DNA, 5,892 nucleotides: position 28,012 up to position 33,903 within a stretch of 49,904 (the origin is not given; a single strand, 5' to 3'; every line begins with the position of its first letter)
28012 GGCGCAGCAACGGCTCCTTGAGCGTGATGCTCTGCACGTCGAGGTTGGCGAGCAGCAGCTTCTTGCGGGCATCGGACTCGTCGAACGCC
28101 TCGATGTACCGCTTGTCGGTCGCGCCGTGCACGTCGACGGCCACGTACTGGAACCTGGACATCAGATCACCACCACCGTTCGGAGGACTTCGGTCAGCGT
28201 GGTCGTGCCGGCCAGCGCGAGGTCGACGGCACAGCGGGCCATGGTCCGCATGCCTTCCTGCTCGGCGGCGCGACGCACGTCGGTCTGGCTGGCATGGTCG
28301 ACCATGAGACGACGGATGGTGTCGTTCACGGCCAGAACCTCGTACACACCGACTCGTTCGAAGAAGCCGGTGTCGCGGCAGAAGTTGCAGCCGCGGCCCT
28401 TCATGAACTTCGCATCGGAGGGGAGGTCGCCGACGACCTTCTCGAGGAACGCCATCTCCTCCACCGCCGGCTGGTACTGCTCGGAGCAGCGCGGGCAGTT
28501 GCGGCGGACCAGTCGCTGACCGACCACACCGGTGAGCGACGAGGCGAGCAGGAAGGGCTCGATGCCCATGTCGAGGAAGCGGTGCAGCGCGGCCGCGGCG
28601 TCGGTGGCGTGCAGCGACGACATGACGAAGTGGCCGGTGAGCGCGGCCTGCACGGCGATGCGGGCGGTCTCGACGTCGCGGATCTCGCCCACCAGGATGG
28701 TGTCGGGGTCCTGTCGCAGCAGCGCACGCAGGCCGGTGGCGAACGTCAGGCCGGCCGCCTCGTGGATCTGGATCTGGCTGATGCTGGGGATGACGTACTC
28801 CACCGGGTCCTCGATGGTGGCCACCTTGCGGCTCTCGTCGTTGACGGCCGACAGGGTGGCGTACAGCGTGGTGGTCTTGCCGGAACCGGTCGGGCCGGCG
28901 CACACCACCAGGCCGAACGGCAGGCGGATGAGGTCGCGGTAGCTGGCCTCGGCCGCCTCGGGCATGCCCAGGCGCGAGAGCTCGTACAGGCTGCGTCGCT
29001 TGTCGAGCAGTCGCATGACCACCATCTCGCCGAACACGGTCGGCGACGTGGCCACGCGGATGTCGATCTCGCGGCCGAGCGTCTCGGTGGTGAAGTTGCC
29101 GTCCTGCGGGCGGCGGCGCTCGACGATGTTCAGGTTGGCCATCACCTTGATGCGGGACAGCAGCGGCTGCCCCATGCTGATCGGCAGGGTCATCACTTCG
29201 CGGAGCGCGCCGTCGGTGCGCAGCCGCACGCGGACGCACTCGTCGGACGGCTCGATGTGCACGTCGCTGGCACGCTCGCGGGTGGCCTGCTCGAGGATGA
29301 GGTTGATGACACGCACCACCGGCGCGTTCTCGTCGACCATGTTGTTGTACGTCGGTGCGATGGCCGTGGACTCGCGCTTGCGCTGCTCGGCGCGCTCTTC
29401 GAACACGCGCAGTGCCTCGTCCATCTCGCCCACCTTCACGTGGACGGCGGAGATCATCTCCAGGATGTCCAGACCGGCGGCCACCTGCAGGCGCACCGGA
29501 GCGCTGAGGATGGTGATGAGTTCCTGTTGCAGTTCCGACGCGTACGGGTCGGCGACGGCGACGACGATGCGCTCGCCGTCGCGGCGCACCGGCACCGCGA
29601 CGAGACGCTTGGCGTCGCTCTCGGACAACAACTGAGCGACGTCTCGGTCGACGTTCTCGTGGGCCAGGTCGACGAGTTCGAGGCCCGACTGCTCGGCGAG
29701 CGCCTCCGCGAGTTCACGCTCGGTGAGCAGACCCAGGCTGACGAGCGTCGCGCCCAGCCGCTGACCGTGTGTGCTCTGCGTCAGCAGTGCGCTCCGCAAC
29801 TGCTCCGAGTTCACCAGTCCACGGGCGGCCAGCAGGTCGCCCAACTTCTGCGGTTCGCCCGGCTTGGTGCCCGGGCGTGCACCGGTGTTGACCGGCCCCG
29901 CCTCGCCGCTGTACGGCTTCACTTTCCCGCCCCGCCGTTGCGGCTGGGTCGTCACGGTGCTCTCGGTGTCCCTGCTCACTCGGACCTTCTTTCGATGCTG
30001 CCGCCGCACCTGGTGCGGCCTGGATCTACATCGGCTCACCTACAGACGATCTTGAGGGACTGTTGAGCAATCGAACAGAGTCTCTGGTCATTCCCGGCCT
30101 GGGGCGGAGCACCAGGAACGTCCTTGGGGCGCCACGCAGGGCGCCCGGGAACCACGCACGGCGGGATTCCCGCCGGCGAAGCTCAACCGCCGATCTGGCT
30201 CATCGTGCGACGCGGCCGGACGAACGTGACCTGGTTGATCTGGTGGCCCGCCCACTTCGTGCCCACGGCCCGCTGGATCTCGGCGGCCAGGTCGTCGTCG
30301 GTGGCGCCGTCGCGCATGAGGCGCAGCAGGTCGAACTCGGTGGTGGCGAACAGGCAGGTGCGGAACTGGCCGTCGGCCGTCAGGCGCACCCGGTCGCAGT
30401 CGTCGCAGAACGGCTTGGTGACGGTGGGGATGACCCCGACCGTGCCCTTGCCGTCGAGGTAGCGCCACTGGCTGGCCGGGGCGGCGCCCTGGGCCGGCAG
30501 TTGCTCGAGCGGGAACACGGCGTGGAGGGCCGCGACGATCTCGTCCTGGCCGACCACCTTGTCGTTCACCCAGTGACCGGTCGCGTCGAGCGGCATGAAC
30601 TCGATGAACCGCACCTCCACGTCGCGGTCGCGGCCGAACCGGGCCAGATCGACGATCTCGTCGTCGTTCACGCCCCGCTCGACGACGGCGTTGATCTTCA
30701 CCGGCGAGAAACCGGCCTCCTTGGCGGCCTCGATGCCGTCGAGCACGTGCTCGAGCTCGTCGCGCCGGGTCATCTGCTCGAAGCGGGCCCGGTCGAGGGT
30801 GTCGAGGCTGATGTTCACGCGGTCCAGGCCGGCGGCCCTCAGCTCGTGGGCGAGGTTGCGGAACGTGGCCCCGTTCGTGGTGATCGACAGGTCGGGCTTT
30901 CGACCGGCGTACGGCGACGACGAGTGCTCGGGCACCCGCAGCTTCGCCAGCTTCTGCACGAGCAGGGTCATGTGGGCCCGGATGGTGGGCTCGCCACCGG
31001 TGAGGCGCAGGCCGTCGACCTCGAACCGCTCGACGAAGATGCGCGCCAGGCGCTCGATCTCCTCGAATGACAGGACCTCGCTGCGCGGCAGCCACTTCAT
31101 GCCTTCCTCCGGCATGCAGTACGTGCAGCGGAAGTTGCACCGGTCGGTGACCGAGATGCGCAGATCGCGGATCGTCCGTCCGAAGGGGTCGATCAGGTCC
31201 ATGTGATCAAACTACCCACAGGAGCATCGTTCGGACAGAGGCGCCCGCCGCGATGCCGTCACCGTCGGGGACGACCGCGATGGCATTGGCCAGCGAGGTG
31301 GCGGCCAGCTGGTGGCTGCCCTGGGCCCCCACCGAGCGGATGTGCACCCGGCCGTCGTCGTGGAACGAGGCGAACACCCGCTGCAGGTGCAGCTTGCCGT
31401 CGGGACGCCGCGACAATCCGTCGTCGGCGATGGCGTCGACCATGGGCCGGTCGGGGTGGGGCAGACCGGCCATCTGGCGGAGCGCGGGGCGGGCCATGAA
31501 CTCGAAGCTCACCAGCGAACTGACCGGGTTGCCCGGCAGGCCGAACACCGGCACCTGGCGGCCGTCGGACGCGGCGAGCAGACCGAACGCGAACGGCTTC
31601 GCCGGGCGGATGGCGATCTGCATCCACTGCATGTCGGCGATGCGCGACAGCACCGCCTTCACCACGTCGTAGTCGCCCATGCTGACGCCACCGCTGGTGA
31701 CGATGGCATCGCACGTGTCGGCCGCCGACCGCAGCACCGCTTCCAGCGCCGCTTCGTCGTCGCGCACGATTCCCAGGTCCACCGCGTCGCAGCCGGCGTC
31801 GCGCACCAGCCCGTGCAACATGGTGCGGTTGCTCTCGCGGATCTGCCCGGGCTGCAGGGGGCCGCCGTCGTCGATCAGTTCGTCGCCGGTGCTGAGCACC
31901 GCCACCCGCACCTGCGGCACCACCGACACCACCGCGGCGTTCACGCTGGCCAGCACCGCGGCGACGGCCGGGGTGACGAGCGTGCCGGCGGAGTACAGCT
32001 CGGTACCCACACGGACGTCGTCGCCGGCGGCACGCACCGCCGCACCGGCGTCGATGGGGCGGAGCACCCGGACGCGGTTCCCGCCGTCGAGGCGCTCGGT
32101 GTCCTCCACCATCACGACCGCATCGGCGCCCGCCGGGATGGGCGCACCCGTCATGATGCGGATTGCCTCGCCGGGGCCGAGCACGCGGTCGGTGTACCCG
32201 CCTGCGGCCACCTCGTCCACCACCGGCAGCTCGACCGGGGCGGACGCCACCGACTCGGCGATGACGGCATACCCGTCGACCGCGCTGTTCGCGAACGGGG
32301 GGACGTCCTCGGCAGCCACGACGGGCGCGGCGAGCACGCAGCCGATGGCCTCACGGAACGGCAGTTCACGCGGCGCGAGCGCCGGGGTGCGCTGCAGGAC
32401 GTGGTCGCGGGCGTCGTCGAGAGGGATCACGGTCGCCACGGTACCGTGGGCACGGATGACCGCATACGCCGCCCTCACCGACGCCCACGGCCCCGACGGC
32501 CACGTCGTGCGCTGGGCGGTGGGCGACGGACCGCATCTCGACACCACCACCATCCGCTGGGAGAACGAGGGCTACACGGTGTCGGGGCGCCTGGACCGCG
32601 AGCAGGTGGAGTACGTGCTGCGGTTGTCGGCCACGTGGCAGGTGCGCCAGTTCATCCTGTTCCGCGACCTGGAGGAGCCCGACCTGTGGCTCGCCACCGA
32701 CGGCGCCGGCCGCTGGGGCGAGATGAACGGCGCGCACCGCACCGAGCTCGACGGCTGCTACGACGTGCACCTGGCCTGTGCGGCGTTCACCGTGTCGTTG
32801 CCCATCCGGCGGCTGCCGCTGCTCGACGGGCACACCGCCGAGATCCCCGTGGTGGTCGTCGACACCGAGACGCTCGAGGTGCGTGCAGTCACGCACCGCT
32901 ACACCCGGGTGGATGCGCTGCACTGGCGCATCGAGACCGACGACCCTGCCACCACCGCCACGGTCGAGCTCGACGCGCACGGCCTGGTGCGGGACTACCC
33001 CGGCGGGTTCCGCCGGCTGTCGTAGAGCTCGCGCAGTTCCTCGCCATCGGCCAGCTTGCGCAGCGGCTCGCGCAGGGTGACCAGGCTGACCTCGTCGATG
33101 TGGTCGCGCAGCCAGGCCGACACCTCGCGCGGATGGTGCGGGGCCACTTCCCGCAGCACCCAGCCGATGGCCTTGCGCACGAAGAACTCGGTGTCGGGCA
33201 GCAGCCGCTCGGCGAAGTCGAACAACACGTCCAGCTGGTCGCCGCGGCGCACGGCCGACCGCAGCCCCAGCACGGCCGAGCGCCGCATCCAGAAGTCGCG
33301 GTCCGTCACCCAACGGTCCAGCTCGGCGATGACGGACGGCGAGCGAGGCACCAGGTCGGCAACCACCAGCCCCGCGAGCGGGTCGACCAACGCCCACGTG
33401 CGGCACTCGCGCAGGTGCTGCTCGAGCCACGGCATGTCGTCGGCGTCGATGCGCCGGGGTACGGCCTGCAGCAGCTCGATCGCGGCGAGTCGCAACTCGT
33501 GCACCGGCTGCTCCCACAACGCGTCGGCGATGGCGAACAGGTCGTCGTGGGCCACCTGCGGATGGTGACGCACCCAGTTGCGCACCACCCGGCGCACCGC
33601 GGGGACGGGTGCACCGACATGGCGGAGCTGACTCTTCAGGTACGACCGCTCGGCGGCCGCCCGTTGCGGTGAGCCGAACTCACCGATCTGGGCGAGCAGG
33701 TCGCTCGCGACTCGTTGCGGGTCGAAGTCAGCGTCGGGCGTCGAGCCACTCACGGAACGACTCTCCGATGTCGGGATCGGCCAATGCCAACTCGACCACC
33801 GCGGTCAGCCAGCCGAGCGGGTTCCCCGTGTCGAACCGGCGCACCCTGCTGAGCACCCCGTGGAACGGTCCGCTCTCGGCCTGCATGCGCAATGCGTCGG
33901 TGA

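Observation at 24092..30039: Minimal five-gene type IV filament operon wedged between moaC and moaA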

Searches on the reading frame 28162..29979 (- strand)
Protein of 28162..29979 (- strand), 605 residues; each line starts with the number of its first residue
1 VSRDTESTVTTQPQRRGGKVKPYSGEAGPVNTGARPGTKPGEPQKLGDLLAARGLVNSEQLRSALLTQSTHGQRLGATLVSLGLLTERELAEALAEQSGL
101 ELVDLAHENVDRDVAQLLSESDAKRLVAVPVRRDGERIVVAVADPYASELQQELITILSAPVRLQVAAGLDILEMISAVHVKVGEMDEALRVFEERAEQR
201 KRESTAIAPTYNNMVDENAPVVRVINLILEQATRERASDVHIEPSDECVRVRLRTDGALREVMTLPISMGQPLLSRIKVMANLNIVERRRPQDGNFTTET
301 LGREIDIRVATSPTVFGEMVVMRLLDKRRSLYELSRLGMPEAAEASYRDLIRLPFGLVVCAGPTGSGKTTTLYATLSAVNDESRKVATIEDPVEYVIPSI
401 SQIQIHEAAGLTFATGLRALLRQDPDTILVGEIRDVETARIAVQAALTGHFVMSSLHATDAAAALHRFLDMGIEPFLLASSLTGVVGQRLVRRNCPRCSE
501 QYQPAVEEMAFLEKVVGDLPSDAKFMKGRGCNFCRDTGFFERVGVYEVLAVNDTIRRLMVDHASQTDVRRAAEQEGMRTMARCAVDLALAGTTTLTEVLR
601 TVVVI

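Call 4: search_protein_families(library=pfam, proteins=[window:28162-29979:-], max_evalue=1)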
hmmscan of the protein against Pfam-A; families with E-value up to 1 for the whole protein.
window:28162-29979:- (605 aa): 9 families
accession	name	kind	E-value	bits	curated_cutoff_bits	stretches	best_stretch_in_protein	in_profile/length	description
PF00437.27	T2SSE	-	1.2e-120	403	24.9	1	216-600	3-370/370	Type II/IV secretion system protein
PF05157.20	MshEN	-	1.4e-13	51.1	23.1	1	99-178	2-82/90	MshEN domain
PF13191.12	AAA_16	-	0.0019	19.2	32.6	1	356-469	25-124/167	AAA ATPase domain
PF25199.1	nSTAND_NTPase5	-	0.005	17.1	34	1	357-397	43-84/145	Novel STAND NTPase 5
PF13401.12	AAA_22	-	0.0059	17.4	27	1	356-392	6-42/130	AAA domain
PF13176.12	TPR_7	-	0.045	14.3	27.9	1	179-203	8-32/36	Tetratricopeptide repeat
PF01580.24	FtsK_SpoIIIE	-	0.048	13.5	24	0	344-374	29-58/221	FtsK/SpoIIIE family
PF02492.25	cobW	-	0.056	13.5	20.7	1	358-390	3-34/180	CobW/HypB/UreG, nucleotide-binding domain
PF13476.12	AAA_23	-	0.2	12.7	27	1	351-382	15-46/201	AAA domain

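Call 5: search_protein_families(library=ncbifam, proteins=[window:28162-29979:-], max_evalue=1)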
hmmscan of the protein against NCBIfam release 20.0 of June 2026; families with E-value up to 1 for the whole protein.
window:28162-29979:- (605 aa): 25 families
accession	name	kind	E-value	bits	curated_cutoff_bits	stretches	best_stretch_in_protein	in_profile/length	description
TIGR02538.1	type_IV_pilB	equivalog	2e-158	528.5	675.65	1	45-602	1-562/564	type IV-A pilus assembly ATPase PilB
TIGR02533.1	type_II_gspE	equivalog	2.4e-155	517.9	630.25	1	123-601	9-485/486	type II secretion system ATPase GspE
NF053534.1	T4PilAsmATPsTfpB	equivalog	1.5e-131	439.6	850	1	85-602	63-582/584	type IV pilus assembly ATPase TfpB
NF007755.0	PRK10436.1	equivalog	3.2e-122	408.5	617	1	124-602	15-459/465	type II secretion system protein GspE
NF041000.1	ATPase_ComGA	equivalog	1.2e-75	254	300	1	228-492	3-266/267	competence type IV pilus ATPase ComGA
TIGR01420.1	pilT_fam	subfamily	4.4e-51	174.1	319.1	1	225-494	2-271/343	PilT/PilU family type 4a pilus ATPase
TIGR02525.1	plasmid_TraJ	equivalog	5.1e-23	81.6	368.3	1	355-471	149-272/372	plasmid transfer ATPase TraJ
NF058587.1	archaellum_moto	equivalog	1.6e-20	73.4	550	1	358-471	278-396/527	archaellum flagellar ATPase motor FlaI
TIGR02524.1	dot_icm_DotB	equivalog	2e-19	70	463.3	1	349-468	128-256/358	Dot/Icm type IV secretion system ATPase DotB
NF053729.1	c-di-GMP_motif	domain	1.8e-16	59.6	38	1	45-97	1-53/53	cyclic di-GMP-binding domain-containing protein, MshE-related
NF012033.0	PRK15489.1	equivalog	5.3e-16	57.9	537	1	43-181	490-628/703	glycosyl transferase family protein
NF008411.1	PRK11234.1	equivalog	7.1e-14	51.1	1170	1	44-168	482-605/723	cyclic di-3',5'-guanylate-activated glycosyltransferase NfrB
TIGR02782.1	TrbB_P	equivalog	1.7e-13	50.6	304.55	1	358-468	139-252/303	P-type conjugative transfer ATPase TrbB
TIGR02788.1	VirB11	equivalog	3e-13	49.5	249.95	1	358-471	147-265/308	P-type DNA transfer ATPase VirB11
NF010469.0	PRK13894.1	subfamily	1.4e-12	47.6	508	1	359-468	153-264/320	conjugal transfer ATPase TrbB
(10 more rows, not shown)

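Call 7: find_related_loci(query=window:28162-29979:-, collection=genome_contigs, flank=10000)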
Query window:28162-29979:- (605 aa) in genome_contigs; peptide patterns used: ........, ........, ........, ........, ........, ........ (x = any residue, [..] = any of these).
113 stretches matched a pattern; 7 encode a relative of the query (tblastn E <= 1e-3); 6 distinct loci.
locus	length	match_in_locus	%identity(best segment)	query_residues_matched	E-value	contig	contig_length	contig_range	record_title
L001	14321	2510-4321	88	1-605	0e+0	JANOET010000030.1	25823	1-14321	MAG: Acidimicrobiaceae bacterium isolate SOY_65_metabat_168 SOY_65_k141_2359571, whole genome shotgun sequence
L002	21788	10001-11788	74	1-605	0e+0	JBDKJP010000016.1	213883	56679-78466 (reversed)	MAG: Actinomycetota bacterium isolate guil_2019_sw_WHONDRS-S19S_0049_B_bin.36 scaffold_1117170, whole genome shotgun seq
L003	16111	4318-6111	73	1-605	0e+0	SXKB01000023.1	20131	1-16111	MAG: Actinomycetota bacterium isolate F1-120-MAGs100 F1-120__c46846, whole genome shotgun sequence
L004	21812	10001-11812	92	1-605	0e+0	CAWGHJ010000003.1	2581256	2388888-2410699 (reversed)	MAG: uncultured Actinomycetes bacterium isolate MFD02832.bin.3.230 genome assembly, contig: contig_3157, whole genome sh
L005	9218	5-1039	94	261-605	0e+0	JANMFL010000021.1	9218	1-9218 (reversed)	MAG: Acidimicrobiaceae bacterium isolate OTE_70b_metabat_206 OTE_70b_k141_4152, whole genome shotgun sequence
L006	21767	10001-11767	73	6-604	0e+0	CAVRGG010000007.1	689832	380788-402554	MAG: uncultured Acidimicrobiaceae bacterium isolate MFD05442.bin.1.296 genome assembly, contig: contig_5944, whole genom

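Call 54: search_solved_structures(query=window:28162-29979:-, max_evalue=1e-20)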
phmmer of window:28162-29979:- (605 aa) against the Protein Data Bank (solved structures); distinct sequences matched with E-value up to 1e-20: 20.
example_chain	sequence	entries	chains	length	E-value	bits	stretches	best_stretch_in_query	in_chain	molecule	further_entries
6f8l_G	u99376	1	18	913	9.3e-132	443.6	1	44-601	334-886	Type IV pilus assembly protein PilF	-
5zfr_A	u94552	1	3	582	3.3e-124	418.7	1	40-603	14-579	Type IV pilus biogenesis ATPase PilB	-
3jc8_Ba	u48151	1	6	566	2.6e-123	415.7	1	45-599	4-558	Type IV-A pilus assembly ATPase PilB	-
6olj_C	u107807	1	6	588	1.1e-120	407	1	40-603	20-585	Type IV pilus biogenesis ATPase PilB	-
5tsg_B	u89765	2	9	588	2e-120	406.2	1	40-603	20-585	Type IV pilus biogenesis ATPase PilB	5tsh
4pht_A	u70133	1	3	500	7.7e-103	348.2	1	216-601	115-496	General secretory pathway protein E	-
1p9r_A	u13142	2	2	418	2.9e-101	342.9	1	216-600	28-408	General secretion pathway protein E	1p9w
4kss_A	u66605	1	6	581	5.4e-101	342.1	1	216-601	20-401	Type II secretion system protein E, hemolysin-coregulated protein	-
4ksr_A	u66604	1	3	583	5.7e-101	342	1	216-601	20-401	Type II secretion system protein E, Hemolysin-coregulated protein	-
5oiu_A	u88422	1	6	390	2.1e-99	336.8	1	216-601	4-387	Type IV pilus assembly protein PilF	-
5it5_F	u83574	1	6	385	5.3e-99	335.5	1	225-601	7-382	ATP binding motif-containing protein PilF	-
6ejf_A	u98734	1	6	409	5.8e-99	335.4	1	225-602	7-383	Type IV pilus assembly protein PilF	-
8dze_A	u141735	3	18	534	3.9e-34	121.4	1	207-561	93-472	BfpD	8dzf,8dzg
5fl3_A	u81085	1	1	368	3.2e-31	111.8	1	229-492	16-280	PILI RETRACTION PROTEIN PILT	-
3jvu_A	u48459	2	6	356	1.2e-29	106.5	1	231-493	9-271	Twitching mobility protein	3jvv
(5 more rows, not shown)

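Call 94: search_protein_families(library=pfam, proteins=[L006:8801-9856:+, L002:13945-14289:+], max_evalue=0.001)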
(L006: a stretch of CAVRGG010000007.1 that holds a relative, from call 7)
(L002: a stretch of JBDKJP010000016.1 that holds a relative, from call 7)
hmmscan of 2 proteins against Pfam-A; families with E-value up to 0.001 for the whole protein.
L006:8801-9856:+ (351 aa): 0 families

L002:13945-14289:+ (114 aa): 1 family
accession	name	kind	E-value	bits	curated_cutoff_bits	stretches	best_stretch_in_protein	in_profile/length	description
PF07963.17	N_methyl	-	5.5e-08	32.5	21.2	1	10-35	1-26/27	Prokaryotic N-terminal methylation motif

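Call 95: search_protein_families(library=ncbifam, proteins=[L002:13945-14289:+], max_evalue=0.01)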
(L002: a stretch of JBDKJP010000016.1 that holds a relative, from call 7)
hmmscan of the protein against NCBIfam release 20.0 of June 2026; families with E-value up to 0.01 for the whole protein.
L002:13945-14289:+ (114 aa): 7 families
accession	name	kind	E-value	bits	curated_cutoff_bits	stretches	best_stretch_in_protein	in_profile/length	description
TIGR02532.1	IV_pilin_GFxxxE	domain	2.9e-07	30.1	16.3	1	14-35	2-23/24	prepilin-type N-terminal cleavage/methylation domain-containing protein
TIGR01710.1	typeII_sec_gspG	equivalog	1.5e-06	28.3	88.85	1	14-75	1-62/134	type II secretion system major pseudopilin GspG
NF041775.1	typeIV_PilA_Myxo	equivalog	3.6e-06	27.1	400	1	13-70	10-67/214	type IV pilin protein PilA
TIGR01708.2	typeII_sec_gspH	equivalog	9.4e-06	25.7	80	1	14-51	2-40/169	type II secretion system minor pseudopilin GspH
NF040999.1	pilin_ComGC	equivalog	0.00014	22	75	1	15-77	3-65/84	competence type IV pilus major pilin ComGC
NF047827.1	T3SSXpsH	equivalog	0.0011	18.8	160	1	14-53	1-41/145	type II secretion system protein XpsH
TIGR02596.1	TIGR02596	subfamily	0.0051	16.9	70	1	18-56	3-41/196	Verru_Chthon cassette protein D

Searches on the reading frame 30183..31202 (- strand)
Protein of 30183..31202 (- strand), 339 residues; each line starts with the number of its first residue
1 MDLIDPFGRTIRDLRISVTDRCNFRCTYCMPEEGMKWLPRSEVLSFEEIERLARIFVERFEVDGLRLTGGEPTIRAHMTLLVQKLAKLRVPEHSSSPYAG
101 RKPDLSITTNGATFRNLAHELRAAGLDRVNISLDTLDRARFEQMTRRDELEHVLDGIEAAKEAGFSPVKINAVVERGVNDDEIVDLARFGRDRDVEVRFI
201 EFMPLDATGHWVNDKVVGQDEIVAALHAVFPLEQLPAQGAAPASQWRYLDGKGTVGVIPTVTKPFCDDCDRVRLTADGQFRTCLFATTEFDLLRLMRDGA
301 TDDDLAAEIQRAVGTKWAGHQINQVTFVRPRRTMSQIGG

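Call 94: search_protein_families(library=pfam, proteins=[window:30183-31202:-], max_evalue=0.001)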
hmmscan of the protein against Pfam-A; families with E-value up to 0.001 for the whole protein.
window:30183-31202:- (339 aa): 3 families
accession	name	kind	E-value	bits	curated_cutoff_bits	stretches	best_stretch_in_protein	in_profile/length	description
PF04055.27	Radical_SAM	-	2.1e-36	126.1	29.5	1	16-189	1-165/166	Radical SAM superfamily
PF06463.18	Mob_synth_C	-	3e-35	121.4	37.4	1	195-321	1-127/128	Molybdenum Cofactor Synthesis C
PF13353.11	Fer4_12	-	0.00013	22.7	22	1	21-94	14-85/137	4Fe-4S single cluster domain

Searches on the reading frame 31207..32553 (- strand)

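Call 94: search_protein_families(library=pfam, proteins=[window:31207-32553:-], max_evalue=0.001)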
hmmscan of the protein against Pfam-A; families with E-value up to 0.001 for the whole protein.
window:31207-32553:- (448 aa): 3 families
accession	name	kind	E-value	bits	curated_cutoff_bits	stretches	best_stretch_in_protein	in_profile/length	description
PF03453.22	MoeA_N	-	5e-43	147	30.8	1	43-204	1-159/160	MoeA N-terminal region (domain I and II)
PF00994.29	MoCF_biosynth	-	4.2e-32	111.3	26.6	1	218-359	1-143/144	Probable molybdopterin binding domain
PF03454.20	MoeA_C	-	2.1e-10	41.1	22.1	1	385-444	12-71/72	MoeA C-terminal region (domain IV)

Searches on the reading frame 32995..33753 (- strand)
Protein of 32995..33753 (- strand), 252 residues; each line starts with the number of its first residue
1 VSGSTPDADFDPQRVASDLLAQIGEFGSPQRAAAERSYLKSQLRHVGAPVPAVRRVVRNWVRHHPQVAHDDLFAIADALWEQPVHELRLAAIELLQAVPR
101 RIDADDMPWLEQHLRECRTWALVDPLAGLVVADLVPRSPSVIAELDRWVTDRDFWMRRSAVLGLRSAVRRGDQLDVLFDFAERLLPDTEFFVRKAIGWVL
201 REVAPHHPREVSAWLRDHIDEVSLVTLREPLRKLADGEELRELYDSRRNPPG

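Call 12: search_protein_families(library=pfam, proteins=[window:32995-33753:-], max_evalue=0.001)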
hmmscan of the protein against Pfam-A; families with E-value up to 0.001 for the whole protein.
window:32995-33753:- (252 aa): 1 family
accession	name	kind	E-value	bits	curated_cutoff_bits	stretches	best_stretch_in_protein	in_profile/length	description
PF08713.17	DNA_alkylation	-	3.7e-51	174.3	21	1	21-234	3-213/213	DNA alkylation repair enzyme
